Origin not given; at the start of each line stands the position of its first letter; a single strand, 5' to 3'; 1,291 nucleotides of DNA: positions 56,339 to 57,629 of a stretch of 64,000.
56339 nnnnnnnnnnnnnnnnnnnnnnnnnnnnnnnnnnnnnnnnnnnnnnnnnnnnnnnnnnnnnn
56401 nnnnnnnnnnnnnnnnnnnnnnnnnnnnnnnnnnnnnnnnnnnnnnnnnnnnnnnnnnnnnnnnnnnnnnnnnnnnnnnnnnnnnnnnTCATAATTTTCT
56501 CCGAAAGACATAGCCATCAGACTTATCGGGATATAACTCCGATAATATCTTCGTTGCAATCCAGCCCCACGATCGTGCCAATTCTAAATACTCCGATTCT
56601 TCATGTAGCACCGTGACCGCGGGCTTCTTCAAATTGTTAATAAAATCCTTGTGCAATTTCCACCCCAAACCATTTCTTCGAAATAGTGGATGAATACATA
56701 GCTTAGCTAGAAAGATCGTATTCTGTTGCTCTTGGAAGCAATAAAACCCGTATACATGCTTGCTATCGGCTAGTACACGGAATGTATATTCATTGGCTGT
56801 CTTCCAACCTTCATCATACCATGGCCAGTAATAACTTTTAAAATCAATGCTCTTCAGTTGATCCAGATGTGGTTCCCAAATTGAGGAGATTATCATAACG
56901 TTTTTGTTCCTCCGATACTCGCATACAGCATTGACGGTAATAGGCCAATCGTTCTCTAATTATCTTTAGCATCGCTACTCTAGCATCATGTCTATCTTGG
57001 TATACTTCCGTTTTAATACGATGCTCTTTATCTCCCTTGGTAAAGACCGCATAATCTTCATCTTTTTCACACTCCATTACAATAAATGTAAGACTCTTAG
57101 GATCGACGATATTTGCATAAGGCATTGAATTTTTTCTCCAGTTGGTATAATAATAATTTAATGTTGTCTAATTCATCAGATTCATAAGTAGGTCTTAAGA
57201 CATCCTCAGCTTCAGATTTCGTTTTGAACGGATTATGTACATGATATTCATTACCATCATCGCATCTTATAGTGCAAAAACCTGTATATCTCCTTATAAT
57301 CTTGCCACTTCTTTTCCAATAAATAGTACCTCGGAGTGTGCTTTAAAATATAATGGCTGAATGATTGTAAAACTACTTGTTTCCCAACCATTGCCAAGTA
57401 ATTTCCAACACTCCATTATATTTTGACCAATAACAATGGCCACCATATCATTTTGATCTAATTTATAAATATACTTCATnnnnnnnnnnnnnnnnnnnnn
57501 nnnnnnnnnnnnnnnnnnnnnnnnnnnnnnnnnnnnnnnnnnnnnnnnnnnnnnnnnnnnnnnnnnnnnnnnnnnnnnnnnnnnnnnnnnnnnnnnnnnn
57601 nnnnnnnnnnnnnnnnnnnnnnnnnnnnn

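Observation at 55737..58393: Pentapeptide-repeat protein plus GNAT plus PD-(D/E)XK nuclease in the accessory arm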

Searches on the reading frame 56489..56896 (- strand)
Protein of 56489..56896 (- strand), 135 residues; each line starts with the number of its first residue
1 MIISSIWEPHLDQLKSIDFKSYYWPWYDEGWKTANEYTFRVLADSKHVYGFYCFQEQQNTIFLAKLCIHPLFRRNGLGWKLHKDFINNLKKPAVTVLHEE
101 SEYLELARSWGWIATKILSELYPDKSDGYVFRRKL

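Call 3: search_protein_families(library=pfam, proteins=[window:56489-56896:-], max_evalue=0.1)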
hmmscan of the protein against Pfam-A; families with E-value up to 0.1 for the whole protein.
window:56489-56896:- (135 aa): 4 families
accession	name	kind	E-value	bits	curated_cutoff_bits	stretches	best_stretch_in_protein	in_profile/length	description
PF00583.31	Acetyltransf_1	-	2.9e-05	24.7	20.7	1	16-91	6-90/116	Acetyltransferase (GNAT) family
PF13673.13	Acetyltransf_10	-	0.00024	21.5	23.6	1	34-92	28-83/128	Acetyltransferase (GNAT) domain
PF13508.13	Acetyltransf_7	-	0.00032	21.4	27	1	37-89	3-56/84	Acetyltransferase (GNAT) domain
PF08445.16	FR47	-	0.067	13.6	22.1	0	61-91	22-52/86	FR47-like protein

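Call 4: search_protein_families(library=phrogs, proteins=[window:56489-56896:-], max_evalue=0.01)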
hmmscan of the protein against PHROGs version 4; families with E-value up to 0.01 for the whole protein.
window:56489-56896:- (135 aa): 0 families

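Call 8: search_protein_families(library=ncbifam, proteins=[window:56489-56896:-], max_evalue=0.1)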
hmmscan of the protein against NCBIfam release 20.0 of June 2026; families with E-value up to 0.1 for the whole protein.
window:56489-56896:- (135 aa): 3 families
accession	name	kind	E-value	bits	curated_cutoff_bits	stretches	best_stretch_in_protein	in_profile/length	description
NF007025.1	PRK09491.1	equivalog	4.3e-06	26.8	173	1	2-100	2-102/145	ribosomal protein S18-alanine N-acetyltransferase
TIGR01575.1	rimI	equivalog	4.7e-06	26.8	86.4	1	11-126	2-126/132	ribosomal protein S18-alanine N-acetyltransferase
NF040501.1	resist_ArsN2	equivalog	0.085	12.5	125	0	37-94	25-82/133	arsenic resistance N-acetyltransferase ArsN2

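Call 11: search_solved_structures(query=window:56489-56896:-, max_evalue=1, show_alignments=2)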
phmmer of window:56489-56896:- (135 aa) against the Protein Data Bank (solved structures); distinct sequences matched with E-value up to 1: 5.
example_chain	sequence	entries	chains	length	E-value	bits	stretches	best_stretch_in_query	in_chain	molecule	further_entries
5isv_A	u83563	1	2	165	0.073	16.5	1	3-100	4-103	Ribosomal-protein-alanine acetyltransferase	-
4pv6_C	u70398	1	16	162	0.15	15.5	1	43-132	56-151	N-terminal acetyltransferase complex subunit [ARD1]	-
2atr_A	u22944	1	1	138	0.16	15.4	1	57-111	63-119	acetyltransferase, GNAT family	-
2cnm_A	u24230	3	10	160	0.38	14.2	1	16-100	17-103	MODIFICATION OF 30S RIBOSOMAL SUBUNIT PROTEIN S18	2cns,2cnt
9mto_A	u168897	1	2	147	0.48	13.9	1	13-95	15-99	[Ribosomal protein bS18]-alanine N-acetyltransferase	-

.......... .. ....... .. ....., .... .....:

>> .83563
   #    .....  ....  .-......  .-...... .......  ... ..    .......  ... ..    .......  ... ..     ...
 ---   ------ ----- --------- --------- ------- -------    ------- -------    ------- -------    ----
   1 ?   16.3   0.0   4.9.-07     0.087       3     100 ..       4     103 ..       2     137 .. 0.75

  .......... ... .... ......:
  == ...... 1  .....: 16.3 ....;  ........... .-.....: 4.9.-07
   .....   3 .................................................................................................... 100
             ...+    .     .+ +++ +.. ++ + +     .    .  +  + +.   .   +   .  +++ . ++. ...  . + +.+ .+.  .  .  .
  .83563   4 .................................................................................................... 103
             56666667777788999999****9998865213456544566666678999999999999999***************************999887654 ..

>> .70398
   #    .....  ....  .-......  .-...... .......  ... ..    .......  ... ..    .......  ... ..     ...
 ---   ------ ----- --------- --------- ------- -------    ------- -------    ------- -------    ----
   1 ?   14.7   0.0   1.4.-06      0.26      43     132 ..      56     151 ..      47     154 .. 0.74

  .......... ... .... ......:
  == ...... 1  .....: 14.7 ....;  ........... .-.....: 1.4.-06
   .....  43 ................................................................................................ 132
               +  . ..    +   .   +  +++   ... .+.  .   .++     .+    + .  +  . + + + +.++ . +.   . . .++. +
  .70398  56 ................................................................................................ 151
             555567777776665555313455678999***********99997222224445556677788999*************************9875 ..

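Call 36: find_homologous_proteins(query=window:56492-56896:-, max_evalue=0.001)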
Query window:56492-56896:- (135 aa): 1 proteins with E <= 0.001 among 8 candidates.
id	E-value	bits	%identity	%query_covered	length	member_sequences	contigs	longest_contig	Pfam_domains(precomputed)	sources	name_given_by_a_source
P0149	3.6e-90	318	100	100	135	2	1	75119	-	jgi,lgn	-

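Call 68: search_protein_families(library=padloc, proteins=[window:56489-56896:-], max_evalue=0.01)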
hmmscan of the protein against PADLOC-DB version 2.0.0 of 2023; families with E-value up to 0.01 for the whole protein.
window:56489-56896:- (135 aa): 0 families

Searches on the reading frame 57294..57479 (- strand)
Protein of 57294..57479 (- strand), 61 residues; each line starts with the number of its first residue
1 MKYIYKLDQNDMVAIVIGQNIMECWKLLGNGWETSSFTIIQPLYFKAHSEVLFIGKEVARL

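Call 3: search_protein_families(library=pfam, proteins=[window:57294-57479:-], max_evalue=0.1)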
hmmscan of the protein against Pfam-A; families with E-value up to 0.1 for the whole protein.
window:57294-57479:- (61 aa): 0 families

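Call 4: search_protein_families(library=phrogs, proteins=[window:57294-57479:-], max_evalue=0.01)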
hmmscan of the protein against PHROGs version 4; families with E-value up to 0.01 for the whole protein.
window:57294-57479:- (61 aa): 0 families

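Call 8: search_protein_families(library=ncbifam, proteins=[window:57294-57479:-], max_evalue=0.1)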
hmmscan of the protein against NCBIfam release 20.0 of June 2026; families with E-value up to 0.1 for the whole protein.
window:57294-57479:- (61 aa): 0 families

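Call 68: search_protein_families(library=padloc, proteins=[window:57294-57479:-], max_evalue=0.01)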
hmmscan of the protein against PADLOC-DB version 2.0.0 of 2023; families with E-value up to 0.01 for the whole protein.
window:57294-57479:- (61 aa): 0 families
